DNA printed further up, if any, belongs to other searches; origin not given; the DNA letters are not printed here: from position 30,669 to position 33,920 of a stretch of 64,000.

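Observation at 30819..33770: Lone 983-aa membrane-anchored FtsK/HerA/VirD4-like ATPase with Q/P-rich extracytoplasmic N-terminus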

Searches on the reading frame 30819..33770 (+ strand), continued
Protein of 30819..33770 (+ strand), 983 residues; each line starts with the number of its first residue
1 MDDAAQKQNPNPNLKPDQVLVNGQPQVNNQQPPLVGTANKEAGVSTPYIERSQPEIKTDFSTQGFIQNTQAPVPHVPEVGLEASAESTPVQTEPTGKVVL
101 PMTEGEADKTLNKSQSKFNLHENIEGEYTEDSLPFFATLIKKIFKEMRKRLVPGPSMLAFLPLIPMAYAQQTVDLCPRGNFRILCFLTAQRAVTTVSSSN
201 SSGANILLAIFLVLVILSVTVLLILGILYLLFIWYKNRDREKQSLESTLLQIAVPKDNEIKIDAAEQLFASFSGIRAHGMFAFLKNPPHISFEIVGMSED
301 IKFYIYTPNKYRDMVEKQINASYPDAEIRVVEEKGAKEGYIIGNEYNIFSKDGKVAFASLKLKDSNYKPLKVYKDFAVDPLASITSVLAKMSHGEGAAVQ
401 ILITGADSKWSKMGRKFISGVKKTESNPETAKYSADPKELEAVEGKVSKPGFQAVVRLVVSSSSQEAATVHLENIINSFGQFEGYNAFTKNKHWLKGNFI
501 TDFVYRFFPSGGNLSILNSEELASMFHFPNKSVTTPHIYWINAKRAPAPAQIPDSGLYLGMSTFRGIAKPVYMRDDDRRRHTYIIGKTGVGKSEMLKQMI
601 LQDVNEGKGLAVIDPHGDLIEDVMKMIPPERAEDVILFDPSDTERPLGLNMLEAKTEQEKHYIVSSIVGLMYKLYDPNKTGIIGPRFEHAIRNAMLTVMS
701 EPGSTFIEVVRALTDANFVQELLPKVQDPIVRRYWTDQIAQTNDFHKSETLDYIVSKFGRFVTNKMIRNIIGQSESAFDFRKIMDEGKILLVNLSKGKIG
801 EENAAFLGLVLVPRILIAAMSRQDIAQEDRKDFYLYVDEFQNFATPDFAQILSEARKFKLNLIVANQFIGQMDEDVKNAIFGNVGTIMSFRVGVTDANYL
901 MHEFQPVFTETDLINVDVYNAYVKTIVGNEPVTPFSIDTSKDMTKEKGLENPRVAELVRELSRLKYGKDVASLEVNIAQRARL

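Call 10: find_homologous_proteins(query=window:30819-33770:+)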
Query window:30819-33770:+ (983 aa): 1990 proteins with E <= 0.001 among 8000 candidates; the best 120 are listed.
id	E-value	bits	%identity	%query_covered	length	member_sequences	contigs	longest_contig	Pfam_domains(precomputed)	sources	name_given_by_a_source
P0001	0.0e+0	1559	87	78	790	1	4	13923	PF26449.1,PF10412.16,PF01935.24,PF02534.21,PF12696.14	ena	-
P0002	0.0e+0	1552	86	79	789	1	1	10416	PF26449.1,PF10412.16,PF01935.24,PF02534.21,PF12696.14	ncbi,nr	ncbi:MAG TPA: type IV secretion system DNA-binding domain-containing protein [Candidatus Sulfotelmat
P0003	0.0e+0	1541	85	79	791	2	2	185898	PF26449.1,PF10412.16,PF01935.24,PF12696.14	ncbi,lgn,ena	-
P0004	0.0e+0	1537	85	79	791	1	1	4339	PF26449.1,PF10412.16,PF01935.24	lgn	-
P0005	0.0e+0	1530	84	79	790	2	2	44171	PF26449.1,PF10412.16,PF12696.14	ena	-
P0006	0.0e+0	1528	84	79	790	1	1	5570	PF26449.1,PF10412.16,PF01935.24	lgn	-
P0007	0.0e+0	1522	83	80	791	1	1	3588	PF26449.1,PF10412.16,PF01935.24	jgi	jgi:hypothetical protein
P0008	0.0e+0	1522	83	79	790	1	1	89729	PF26449.1,PF10412.16,PF01935.24,PF12696.14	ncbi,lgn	-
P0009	0.0e+0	1520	84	79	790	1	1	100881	PF26449.1,PF10412.16,PF01935.24,PF02534.21,PF12696.14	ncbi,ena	-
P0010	0.0e+0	1518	84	79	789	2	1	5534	PF26449.1,PF10412.16,PF01935.24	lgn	-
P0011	0.0e+0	1516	84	79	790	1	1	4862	PF26449.1,PF10412.16,PF01935.24,PF02534.21,PF12696.14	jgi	jgi:hypothetical protein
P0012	0.0e+0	1515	83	79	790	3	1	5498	PF26449.1,PF10412.16,PF01935.24,PF02534.21,PF12696.14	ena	-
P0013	0.0e+0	1515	83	79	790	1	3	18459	PF26449.1,PF10412.16,PF01935.24,PF02534.21,PF12696.14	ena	-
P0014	0.0e+0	1514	83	80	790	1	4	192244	PF26449.1,PF10412.16,PF01935.24,PF12696.14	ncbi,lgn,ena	-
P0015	0.0e+0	1513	83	79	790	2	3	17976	PF26449.1,PF10412.16,PF01935.24,PF12696.14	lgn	-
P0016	0.0e+0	1510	83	80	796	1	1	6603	PF26449.1,PF10412.16,PF12696.14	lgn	-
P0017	0.0e+0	1509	84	79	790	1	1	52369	PF26449.1,PF10412.16,PF01935.24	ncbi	-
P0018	0.0e+0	1503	82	79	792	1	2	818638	PF26449.1,PF10412.16,PF01935.24,PF12696.14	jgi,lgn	jgi:hypothetical protein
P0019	0.0e+0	1502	77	85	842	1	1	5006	PF26449.1,PF10412.16,PF01935.24,PF12696.14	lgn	-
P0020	0.0e+0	1493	84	77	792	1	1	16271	PF26449.1,PF10412.16,PF01935.24,PF12696.14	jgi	jgi:hypothetical protein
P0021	0.0e+0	1491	82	79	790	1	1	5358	PF26449.1,PF10412.16,PF01935.24,PF02534.21,PF12696.14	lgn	-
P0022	0.0e+0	1490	82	79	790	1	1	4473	PF26449.1,PF10412.16,PF01935.24,PF02534.21,PF12696.14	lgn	-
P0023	0.0e+0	1490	76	85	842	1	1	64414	PF26449.1,PF10412.16,PF01935.24,PF12696.14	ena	-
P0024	0.0e+0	1486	81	79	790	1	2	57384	PF26449.1,PF10412.16,PF12696.14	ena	-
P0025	0.0e+0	1483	81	79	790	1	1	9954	PF26449.1,PF10412.16,PF02534.21,PF12696.14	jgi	-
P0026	0.0e+0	1475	77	83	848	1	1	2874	PF26449.1,PF10412.16,PF12696.14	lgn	-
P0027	0.0e+0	1464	81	79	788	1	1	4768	PF26449.1,PF10412.16,PF01935.24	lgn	-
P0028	0.0e+0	1460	81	79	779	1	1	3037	PF26449.1,PF10412.16,PF12696.14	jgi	-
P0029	0.0e+0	1459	81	79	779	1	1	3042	PF26449.1,PF10412.16,PF12696.14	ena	-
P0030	0.0e+0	1454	81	77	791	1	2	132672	PF26449.1,PF10412.16,PF01935.24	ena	-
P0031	0.0e+0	1450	80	79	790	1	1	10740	PF26449.1,PF10412.16,PF12696.14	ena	-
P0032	0.0e+0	1448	81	79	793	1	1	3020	PF26449.1,PF10412.16,PF12696.14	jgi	jgi:hypothetical protein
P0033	0.0e+0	1440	81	77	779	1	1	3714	PF26449.1,PF12696.14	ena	-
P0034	0.0e+0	1437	80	79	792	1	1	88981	PF26449.1,PF10412.16,PF01935.24,PF12696.14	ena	-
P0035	0.0e+0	1437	81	77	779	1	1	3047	PF26449.1,PF12696.14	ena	-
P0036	0.0e+0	1427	80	77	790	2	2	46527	PF26449.1,PF10412.16,PF12696.14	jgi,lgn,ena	jgi:hypothetical protein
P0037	0.0e+0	1425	80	77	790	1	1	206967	PF26449.1,PF10412.16,PF12696.14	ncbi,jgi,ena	ncbi:MAG: DUF87 domain-containing protein [Candidatus Levyibacteriota bacterium]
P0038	0.0e+0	1425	81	77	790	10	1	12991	PF26449.1,PF12696.14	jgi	jgi:hypothetical protein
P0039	0.0e+0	1423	79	79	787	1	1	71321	PF26449.1,PF10412.16,PF01935.24,PF12696.14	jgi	jgi:hypothetical protein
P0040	0.0e+0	1419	79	79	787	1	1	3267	PF26449.1,PF10412.16,PF01935.24,PF12696.14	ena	-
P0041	0.0e+0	1417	80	77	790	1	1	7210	PF26449.1,PF10412.16,PF01935.24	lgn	-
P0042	0.0e+0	1417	79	77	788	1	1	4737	PF26449.1,PF10412.16,PF12696.14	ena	-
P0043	0.0e+0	1416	79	80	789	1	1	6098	PF26449.1,PF10412.16,PF01935.24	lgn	-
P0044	0.0e+0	1416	79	79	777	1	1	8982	PF26449.1,PF10412.16,PF01935.24,PF12696.14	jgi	jgi:hypothetical protein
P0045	0.0e+0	1416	79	79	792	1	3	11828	PF26449.1,PF10412.16,PF01935.24,PF12696.14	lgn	-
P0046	0.0e+0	1415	79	79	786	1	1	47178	PF26449.1,PF10412.16,PF01935.24,PF12696.14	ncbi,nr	ncbi:MAG TPA: TraM recognition domain-containing protein [Patescibacteria group bacterium]|nr:TraM r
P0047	0.0e+0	1414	78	79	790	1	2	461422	PF26449.1,PF10412.16,PF01935.24,PF12696.14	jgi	jgi:hypothetical protein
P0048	0.0e+0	1413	78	79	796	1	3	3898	PF26449.1,PF10412.16,PF01935.24,PF12696.14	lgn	-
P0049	0.0e+0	1413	78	79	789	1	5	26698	PF26449.1,PF10412.16,PF01935.24,PF12696.14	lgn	-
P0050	0.0e+0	1412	78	79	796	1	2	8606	PF26449.1,PF10412.16,PF01935.24,PF12696.14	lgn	-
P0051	0.0e+0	1412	78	79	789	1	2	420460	PF26449.1,PF10412.16,PF01935.24,PF12696.14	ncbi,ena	-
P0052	0.0e+0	1412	78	79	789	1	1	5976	PF26449.1,PF10412.16,PF01935.24,PF12696.14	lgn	-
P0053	0.0e+0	1412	78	79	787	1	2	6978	PF26449.1,PF10412.16,PF12696.14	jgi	jgi:hypothetical protein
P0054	0.0e+0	1409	79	79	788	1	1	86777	PF26449.1,PF10412.16,PF12696.14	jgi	jgi:hypothetical protein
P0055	0.0e+0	1408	78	79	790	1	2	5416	PF26449.1,PF12696.14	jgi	jgi:hypothetical protein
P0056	0.0e+0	1407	77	79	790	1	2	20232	PF26449.1,PF01935.24,PF12696.14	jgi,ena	jgi:hypothetical protein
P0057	0.0e+0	1406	80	77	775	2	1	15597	PF26449.1,PF10412.16,PF12696.14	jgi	jgi:hypothetical protein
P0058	0.0e+0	1405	78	79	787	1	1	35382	PF26449.1,PF10412.16,PF01935.24,PF12696.14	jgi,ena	-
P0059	0.0e+0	1405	79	79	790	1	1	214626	PF26449.1,PF10412.16,PF12696.14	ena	-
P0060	0.0e+0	1405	78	79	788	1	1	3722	PF26449.1,PF10412.16,PF12696.14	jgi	jgi:hypothetical protein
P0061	0.0e+0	1405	79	77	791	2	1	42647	PF26449.1,PF12696.14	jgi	jgi:hypothetical protein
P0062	0.0e+0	1404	78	79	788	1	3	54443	PF26449.1,PF10412.16,PF12696.14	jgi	jgi:hypothetical protein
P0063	0.0e+0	1404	78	79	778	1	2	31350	PF26449.1,PF10412.16,PF12696.14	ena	-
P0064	0.0e+0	1400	77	79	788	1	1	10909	PF26449.1,PF10412.16,PF12696.14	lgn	-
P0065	0.0e+0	1399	78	79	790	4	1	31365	PF26449.1,PF10412.16,PF01935.24,PF12696.14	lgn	-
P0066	0.0e+0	1397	78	77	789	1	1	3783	PF26449.1,PF10412.16,PF12696.14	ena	-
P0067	0.0e+0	1397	78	77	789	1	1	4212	PF26449.1,PF10412.16,PF12696.14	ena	-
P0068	0.0e+0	1397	78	77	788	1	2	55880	PF26449.1,PF12696.14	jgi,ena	-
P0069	0.0e+0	1395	77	79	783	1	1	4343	PF26449.1,PF12696.14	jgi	jgi:hypothetical protein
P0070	0.0e+0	1395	79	77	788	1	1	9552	PF26449.1,PF10412.16,PF01935.24,PF12696.14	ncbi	-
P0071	0.0e+0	1395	77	79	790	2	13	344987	PF26449.1,PF10412.16,PF01935.24,PF12696.14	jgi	jgi:hypothetical protein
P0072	0.0e+0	1394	77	77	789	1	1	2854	PF26449.1,PF10412.16,PF12696.14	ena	-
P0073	0.0e+0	1394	77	77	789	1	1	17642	PF26449.1,PF10412.16,PF12696.14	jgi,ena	-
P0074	0.0e+0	1393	78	77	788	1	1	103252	PF26449.1,PF10412.16,PF01935.24,PF12696.14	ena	-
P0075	0.0e+0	1392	76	79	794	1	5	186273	PF26449.1,PF10412.16,PF01935.24,PF02534.21,PF12696.14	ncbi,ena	-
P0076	0.0e+0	1391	77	79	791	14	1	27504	PF26449.1,PF10412.16,PF01935.24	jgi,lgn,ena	-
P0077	0.0e+0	1391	77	80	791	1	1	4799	PF26449.1,PF10412.16,PF01935.24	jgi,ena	jgi:hypothetical protein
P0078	0.0e+0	1391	80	77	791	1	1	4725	PF26449.1,PF10412.16,PF01935.24,PF12696.14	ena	-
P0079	0.0e+0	1390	78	78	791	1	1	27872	PF26449.1,PF10412.16,PF01935.24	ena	-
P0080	0.0e+0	1389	78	77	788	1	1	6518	PF26449.1,PF10412.16,PF12696.14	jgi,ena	-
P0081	0.0e+0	1389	79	77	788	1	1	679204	PF26449.1,PF10412.16,PF01935.24,PF12696.14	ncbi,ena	-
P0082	0.0e+0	1389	78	79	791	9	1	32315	PF26449.1,PF12696.14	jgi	jgi:hypothetical protein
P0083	0.0e+0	1388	77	79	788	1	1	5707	PF26449.1,PF12696.14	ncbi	-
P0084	0.0e+0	1388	77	79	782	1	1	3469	PF26449.1,PF12696.14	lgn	-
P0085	0.0e+0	1387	78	77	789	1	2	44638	PF26449.1,PF10412.16,PF12696.14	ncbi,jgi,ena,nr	ncbi:MAG: hypothetical protein COU25_03415 [Candidatus Levybacteria bacterium CG10_big_fil_rev_8_21_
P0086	0.0e+0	1386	77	79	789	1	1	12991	PF26449.1,PF10412.16,PF12696.14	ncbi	-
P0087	0.0e+0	1385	78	77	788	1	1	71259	PF26449.1,PF10412.16,PF12696.14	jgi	-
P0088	0.0e+0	1385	78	77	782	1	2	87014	PF26449.1,PF10412.16,PF12696.14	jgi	jgi:hypothetical protein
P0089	0.0e+0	1383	77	79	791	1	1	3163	PF26449.1,PF10412.16,PF01935.24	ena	-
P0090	0.0e+0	1383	79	77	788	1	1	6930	PF26449.1,PF12696.14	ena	-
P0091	0.0e+0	1382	77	79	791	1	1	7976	PF26449.1,PF10412.16,PF01935.24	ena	-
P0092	0.0e+0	1381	77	79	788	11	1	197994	PF26449.1,PF10412.16,PF12696.14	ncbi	-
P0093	0.0e+0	1381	76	79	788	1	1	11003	PF26449.1,PF12696.14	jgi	-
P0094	0.0e+0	1380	77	79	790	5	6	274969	PF26449.1,PF10412.16,PF01935.24,PF12696.14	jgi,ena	-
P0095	0.0e+0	1380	77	79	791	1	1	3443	PF26449.1,PF10412.16,PF01935.24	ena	-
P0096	0.0e+0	1379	77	79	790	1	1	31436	PF26449.1,PF10412.16,PF12696.14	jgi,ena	-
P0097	0.0e+0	1378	78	76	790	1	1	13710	PF26449.1,PF10412.16,PF12696.14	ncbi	-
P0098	0.0e+0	1378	78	77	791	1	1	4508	PF26449.1,PF12696.14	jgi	jgi:hypothetical protein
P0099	0.0e+0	1376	77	79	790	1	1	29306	PF26449.1,PF10412.16,PF12696.14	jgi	-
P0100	0.0e+0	1376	76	79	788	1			PF26449.1,PF12696.14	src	-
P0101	0.0e+0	1375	76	80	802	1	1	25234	PF26449.1,PF10412.16,PF01935.24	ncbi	-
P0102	0.0e+0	1375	76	79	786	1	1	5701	PF26449.1,PF01935.24,PF12696.14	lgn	-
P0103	0.0e+0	1375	77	79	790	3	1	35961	PF26449.1,PF10412.16,PF12696.14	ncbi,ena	-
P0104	0.0e+0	1374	78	76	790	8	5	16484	PF26449.1,PF10412.16,PF12696.14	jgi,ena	-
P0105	0.0e+0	1371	78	77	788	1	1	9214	PF26449.1,PF10412.16,PF12696.14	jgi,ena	-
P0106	0.0e+0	1370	77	78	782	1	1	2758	PF26449.1,PF12696.14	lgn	-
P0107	0.0e+0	1364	76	79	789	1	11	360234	PF26449.1,PF10412.16,PF01935.24,PF12696.14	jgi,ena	-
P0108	0.0e+0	1362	75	79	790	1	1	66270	PF26449.1,PF12696.14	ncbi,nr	ncbi:MAG: type IV secretion system DNA-binding domain-containing protein [Patescibacteria group bact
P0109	0.0e+0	1357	76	78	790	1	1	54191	PF26449.1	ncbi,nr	ncbi:MAG: type IV secretion system DNA-binding domain-containing protein [Patescibacteria group bact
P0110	0.0e+0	1356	76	79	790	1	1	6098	PF26449.1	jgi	-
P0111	0.0e+0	1354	74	79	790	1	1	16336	PF26449.1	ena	-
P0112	0.0e+0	1351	77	76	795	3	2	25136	PF26449.1,PF10412.16,PF01935.24,PF12696.14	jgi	jgi:hypothetical protein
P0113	0.0e+0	1350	80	75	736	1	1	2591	PF26449.1,PF01935.24,PF12696.14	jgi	jgi:hypothetical protein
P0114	0.0e+0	1350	75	79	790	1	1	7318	PF26449.1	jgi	jgi:hypothetical protein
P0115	0.0e+0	1350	75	79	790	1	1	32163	PF26449.1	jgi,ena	-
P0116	0.0e+0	1349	74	79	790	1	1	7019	PF26449.1,PF12696.14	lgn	-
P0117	0.0e+0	1347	76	77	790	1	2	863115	PF26449.1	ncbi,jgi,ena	-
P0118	0.0e+0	1347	76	78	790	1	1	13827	PF26449.1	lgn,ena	-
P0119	0.0e+0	1346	74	79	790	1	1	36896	PF26449.1,PF12696.14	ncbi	-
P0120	0.0e+0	1344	75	79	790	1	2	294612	PF26449.1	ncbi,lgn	-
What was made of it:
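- On Type IV coupling protein (VirD4/TrwB/TraD, T4CP): Homologues carry precomputed PF10412, PF12696 and PF02534 hits (call 10).
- Checked: Homologues score E = 0 over ~790 aa (call 10).
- NCBI names them 'type IV secretion system DNA-binding domain-containing' or 'TraM recognition domain-containing' proteins (call 10).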
